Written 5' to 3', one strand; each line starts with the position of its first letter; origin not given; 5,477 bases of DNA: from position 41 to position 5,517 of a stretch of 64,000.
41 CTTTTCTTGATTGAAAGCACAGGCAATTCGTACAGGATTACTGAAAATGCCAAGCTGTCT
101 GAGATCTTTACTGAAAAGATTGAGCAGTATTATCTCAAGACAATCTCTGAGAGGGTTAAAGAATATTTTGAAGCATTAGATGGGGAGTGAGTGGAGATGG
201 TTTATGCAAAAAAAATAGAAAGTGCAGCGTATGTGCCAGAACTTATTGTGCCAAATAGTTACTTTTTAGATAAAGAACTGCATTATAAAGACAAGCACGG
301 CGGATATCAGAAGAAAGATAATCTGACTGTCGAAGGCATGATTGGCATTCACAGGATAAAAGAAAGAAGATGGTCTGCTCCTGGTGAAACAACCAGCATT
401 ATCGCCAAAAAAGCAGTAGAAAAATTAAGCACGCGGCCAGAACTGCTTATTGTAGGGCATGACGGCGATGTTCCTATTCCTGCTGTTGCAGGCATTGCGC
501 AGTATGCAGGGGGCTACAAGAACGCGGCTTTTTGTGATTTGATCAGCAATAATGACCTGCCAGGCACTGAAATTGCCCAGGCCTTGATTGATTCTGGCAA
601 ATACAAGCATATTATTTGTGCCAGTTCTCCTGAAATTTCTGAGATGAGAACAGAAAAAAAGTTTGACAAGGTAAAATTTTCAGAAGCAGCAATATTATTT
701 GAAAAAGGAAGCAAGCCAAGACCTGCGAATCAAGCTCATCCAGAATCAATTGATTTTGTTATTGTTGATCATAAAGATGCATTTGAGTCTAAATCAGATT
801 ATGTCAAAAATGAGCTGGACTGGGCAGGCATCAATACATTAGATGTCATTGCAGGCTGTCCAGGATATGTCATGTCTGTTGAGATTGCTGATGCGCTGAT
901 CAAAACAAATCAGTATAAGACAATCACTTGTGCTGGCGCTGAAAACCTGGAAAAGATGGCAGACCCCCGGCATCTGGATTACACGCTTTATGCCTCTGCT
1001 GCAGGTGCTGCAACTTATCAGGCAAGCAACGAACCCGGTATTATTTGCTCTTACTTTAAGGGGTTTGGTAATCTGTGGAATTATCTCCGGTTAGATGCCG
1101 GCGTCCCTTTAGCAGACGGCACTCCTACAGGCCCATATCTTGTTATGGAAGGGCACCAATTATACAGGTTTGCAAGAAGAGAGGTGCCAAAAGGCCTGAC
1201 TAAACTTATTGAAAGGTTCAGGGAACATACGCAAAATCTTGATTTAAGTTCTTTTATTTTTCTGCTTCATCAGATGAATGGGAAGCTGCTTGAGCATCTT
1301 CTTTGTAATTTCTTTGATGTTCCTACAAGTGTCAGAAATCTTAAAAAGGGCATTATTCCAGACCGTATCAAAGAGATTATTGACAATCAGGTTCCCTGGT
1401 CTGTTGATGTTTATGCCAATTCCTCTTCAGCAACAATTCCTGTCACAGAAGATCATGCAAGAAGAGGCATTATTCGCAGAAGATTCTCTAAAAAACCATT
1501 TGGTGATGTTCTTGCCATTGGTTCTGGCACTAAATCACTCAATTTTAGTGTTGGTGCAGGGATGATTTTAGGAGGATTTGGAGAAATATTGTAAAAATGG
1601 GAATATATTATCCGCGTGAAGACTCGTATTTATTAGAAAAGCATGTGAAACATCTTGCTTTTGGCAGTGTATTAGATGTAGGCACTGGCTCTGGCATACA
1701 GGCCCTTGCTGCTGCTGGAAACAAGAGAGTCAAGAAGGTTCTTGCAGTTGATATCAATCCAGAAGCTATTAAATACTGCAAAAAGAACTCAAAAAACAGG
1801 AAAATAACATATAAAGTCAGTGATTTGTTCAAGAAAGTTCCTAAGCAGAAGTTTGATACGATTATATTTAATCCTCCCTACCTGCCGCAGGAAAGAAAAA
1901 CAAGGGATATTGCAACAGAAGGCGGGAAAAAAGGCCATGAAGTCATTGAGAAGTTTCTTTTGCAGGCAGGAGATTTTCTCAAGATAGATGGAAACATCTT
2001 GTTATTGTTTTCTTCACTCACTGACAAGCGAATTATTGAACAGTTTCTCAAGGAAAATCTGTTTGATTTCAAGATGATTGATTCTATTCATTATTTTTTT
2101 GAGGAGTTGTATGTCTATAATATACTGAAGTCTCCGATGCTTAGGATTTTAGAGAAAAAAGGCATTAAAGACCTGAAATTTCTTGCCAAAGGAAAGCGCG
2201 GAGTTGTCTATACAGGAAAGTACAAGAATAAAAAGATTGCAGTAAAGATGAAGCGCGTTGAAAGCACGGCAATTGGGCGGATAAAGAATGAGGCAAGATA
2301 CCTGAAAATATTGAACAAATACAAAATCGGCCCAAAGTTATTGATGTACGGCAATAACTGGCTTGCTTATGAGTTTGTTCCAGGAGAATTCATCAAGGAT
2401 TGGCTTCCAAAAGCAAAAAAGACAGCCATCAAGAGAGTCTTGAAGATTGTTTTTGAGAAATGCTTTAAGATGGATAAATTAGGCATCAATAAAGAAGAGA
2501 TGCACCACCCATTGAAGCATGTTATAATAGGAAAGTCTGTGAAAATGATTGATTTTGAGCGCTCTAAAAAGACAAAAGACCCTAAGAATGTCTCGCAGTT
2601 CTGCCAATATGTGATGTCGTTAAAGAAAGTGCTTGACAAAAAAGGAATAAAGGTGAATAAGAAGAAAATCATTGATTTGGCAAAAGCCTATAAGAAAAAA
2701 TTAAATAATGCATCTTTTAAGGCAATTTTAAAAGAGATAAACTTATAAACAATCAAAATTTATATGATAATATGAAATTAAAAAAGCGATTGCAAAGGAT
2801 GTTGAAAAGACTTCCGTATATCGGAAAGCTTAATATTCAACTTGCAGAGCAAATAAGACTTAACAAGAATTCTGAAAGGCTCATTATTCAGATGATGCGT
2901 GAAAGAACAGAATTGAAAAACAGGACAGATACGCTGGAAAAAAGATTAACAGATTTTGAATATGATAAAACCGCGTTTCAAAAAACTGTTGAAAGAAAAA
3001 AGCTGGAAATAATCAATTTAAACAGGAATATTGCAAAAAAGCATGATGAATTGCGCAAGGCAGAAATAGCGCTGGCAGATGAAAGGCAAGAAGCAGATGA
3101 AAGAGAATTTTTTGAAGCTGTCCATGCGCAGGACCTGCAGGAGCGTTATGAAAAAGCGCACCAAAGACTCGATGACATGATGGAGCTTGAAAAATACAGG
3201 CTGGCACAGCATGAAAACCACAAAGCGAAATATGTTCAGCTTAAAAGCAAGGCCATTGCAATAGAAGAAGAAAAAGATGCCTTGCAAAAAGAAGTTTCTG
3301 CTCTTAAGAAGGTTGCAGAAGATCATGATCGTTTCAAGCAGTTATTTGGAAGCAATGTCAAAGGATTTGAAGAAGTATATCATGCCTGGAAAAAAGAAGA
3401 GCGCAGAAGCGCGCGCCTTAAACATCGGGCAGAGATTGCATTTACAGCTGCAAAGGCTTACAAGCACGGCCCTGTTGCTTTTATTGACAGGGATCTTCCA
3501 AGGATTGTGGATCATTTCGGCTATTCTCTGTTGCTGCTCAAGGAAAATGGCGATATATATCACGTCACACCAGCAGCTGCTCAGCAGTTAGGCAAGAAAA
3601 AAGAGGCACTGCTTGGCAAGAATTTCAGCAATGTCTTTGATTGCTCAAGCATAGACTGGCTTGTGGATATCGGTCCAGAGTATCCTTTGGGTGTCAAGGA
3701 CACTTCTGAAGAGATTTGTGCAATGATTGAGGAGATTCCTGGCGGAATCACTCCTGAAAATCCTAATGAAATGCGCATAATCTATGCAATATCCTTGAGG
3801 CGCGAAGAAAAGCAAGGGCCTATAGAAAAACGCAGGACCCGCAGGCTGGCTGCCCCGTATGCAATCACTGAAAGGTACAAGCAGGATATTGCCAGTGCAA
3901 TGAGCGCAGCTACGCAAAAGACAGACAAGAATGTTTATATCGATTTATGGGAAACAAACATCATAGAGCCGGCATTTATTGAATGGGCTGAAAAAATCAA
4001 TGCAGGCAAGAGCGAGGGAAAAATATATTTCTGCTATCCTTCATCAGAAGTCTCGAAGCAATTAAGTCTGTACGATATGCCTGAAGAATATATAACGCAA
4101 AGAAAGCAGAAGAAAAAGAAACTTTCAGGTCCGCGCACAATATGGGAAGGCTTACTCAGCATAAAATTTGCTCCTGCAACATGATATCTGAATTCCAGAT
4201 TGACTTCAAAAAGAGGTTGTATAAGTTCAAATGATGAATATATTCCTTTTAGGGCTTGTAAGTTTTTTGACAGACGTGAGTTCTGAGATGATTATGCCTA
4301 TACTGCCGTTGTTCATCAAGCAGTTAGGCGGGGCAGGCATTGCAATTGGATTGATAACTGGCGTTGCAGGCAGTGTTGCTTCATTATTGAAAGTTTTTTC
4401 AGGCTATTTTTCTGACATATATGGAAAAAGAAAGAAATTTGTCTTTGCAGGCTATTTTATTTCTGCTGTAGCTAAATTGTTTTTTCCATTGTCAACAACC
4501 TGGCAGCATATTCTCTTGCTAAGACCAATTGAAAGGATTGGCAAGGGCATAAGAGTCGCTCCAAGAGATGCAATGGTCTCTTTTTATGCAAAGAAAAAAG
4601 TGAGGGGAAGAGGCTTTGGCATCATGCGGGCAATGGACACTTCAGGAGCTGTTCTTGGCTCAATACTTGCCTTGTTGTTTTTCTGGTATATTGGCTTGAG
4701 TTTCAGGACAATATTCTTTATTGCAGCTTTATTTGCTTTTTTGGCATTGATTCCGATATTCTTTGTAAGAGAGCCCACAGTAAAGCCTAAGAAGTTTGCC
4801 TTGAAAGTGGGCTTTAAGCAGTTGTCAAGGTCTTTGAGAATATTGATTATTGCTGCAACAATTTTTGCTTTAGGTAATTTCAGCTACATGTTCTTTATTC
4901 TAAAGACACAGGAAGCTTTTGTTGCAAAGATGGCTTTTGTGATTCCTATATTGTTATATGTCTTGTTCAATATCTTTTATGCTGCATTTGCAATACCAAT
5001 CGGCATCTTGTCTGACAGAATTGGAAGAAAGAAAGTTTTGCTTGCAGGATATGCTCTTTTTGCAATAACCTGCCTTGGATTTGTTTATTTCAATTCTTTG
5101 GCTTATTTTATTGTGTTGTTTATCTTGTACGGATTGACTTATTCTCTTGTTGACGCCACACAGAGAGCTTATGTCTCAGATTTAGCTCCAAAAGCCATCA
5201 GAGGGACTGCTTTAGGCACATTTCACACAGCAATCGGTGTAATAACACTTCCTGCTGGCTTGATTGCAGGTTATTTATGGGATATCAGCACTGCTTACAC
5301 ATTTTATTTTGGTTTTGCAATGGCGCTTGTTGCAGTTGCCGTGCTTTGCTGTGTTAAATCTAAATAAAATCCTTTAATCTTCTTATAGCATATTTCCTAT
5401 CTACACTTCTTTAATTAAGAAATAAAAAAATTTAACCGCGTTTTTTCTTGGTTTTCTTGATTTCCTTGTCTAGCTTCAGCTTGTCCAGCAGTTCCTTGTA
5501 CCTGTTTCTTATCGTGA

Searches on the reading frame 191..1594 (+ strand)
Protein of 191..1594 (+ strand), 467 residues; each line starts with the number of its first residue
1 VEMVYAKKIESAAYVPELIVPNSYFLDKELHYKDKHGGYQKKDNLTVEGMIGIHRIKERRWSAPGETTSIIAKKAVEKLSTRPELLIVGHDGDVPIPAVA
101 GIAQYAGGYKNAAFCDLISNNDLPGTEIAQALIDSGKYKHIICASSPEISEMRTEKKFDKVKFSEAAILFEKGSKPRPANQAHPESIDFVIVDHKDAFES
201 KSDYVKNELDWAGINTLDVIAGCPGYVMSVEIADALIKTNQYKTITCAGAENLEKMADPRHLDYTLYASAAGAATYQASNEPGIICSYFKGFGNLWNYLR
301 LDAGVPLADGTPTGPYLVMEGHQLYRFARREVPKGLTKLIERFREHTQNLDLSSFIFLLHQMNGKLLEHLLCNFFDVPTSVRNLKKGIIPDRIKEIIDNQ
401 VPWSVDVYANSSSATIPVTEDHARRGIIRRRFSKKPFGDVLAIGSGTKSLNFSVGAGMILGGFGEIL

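Call 6: search_protein_families(library=ncbifam, proteins=[window:191-1594:+], max_evalue=0.001)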
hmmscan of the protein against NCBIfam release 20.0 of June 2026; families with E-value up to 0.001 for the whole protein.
window:191-1594:+ (467 aa): 3 families
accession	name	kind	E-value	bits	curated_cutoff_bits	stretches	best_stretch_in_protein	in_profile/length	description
NF006829.0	PRK09352.1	subfamily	1.9e-26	92.8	249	1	180-370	68-258/322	beta-ketoacyl-ACP synthase 3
TIGR00747.1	fabH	subfamily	1.1e-23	83.8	292.1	1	182-370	68-259/322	beta-ketoacyl-ACP synthase III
NF004623.0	PRK05963.1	equivalog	1.9e-07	30.7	437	1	214-419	106-294/328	beta-ketoacyl-ACP synthase III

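Call 23: search_protein_families(library=pfam, proteins=[window:191-1594:+], max_evalue=0.001)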
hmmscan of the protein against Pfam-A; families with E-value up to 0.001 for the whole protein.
window:191-1594:+ (467 aa): 1 family
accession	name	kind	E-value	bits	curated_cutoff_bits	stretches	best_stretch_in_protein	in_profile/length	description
PF08545.16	ACP_syn_III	-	4.1e-12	46.3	24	1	217-286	1-73/80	3-Oxoacyl-[acyl-carrier-protein (ACP)] synthase III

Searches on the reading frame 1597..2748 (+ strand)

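Call 23: search_protein_families(library=pfam, proteins=[window:1597-2748:+], max_evalue=0.001)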
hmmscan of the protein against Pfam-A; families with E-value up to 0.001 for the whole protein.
window:1597-2748:+ (383 aa): 14 families
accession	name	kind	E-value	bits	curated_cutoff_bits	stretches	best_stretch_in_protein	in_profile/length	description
PF05175.20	MTS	-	5.9e-17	62.3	23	1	10-149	20-152/170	Methyltransferase small domain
PF06325.19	PrmA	-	7.1e-11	42.6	22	1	13-92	155-233/296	Ribosomal protein L11 methyltransferase (PrmA)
PF13847.12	Methyltransf_31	-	2e-09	37.7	27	1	24-92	6-81/145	Methyltransferase domain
PF13649.12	Methyltransf_25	-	5.6e-09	37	27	1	25-92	1-71/97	Methyltransferase domain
PF08241.18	Methyltransf_11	-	6.8e-09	36.7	21.2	1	26-91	1-66/95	Methyltransferase domain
PF03602.21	Cons_hypoth95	-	8.2e-07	29.3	24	1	20-99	40-127/182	Conserved hypothetical protein 95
PF02475.24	TRM5-TYW2_MTfase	-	1.4e-06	28.8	28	1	24-95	39-114/164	TRM5/TYW2 methyltransferase domain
PF12847.13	Methyltransf_18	-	4.6e-05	23.9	27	1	24-90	17-87/151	Methyltransferase domain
PF09445.16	Methyltransf_15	-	8.6e-05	22.6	22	1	24-90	3-71/165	RNA cap guanine-N2 methyltransferase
PF13489.12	Methyltransf_23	-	8.7e-05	22.7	27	1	20-92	21-88/164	Methyltransferase domain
PF01170.24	UPF0020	-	0.00011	22.4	22.3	1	39-97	70-133/197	RMKL-like, methyltransferase domain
PF08242.18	Methyltransf_12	-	0.00017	22.7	30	1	26-91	1-71/98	Methyltransferase domain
PF02005.22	TRM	-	0.00022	21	27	1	24-71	52-100/376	N2,N2-dimethylguanosine tRNA methyltransferase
PF10354.15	BMT5-like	-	0.00035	21.4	24.7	1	64-164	68-154/168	rRNA (uridine-N3-)-methyltransferase BTM5-like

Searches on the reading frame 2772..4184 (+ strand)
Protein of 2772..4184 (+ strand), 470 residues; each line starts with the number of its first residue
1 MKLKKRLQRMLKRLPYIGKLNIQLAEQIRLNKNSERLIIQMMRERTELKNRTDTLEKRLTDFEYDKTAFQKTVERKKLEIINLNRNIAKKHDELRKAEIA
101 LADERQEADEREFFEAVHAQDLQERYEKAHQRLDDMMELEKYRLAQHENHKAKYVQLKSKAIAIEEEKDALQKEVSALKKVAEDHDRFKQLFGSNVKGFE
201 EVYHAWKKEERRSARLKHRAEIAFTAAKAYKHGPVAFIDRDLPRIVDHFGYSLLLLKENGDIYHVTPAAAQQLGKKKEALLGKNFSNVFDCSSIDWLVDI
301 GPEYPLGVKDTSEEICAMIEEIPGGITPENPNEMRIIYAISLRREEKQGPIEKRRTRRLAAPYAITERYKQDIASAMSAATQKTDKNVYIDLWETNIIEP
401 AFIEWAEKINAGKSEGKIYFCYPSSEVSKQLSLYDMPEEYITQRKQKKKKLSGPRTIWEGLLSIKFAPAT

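Call 6: search_protein_families(library=ncbifam, proteins=[window:2772-4184:+], max_evalue=0.001)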
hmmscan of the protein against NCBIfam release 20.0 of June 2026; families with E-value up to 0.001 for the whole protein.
window:2772-4184:+ (470 aa): 0 families

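Call 23: search_protein_families(library=pfam, proteins=[window:2772-4184:+], max_evalue=0.001)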
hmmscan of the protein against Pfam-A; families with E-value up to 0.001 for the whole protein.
window:2772-4184:+ (470 aa): 1 family
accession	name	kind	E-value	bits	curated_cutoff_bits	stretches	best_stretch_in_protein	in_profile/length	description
PF00989.32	PAS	-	0.00021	21.7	22.6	0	241-289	2-50/113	PAS fold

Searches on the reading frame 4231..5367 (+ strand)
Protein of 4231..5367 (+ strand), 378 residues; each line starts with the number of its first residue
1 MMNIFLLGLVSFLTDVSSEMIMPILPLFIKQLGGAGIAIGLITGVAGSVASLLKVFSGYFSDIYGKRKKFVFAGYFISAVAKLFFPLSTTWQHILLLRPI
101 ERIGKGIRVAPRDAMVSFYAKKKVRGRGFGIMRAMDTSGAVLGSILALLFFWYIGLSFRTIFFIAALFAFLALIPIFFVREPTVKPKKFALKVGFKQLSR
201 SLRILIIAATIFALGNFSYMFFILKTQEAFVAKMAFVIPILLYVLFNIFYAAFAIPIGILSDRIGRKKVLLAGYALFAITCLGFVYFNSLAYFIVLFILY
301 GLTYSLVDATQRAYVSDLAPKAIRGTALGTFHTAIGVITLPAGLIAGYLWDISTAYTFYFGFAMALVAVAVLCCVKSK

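Call 23: search_protein_families(library=pfam, proteins=[window:4231-5367:+], max_evalue=0.001)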
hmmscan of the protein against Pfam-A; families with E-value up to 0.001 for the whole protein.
window:4231-5367:+ (378 aa): 2 families
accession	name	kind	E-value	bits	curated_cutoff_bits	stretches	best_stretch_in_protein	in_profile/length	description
PF07690.21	MFS_1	-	3.7e-49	167.9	33.4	2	8-223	2-225/347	Major Facilitator Superfamily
PF00083.30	Sugar_tr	-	1.6e-09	37.6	22.3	1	39-181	48-193/452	Sugar (and other) transporter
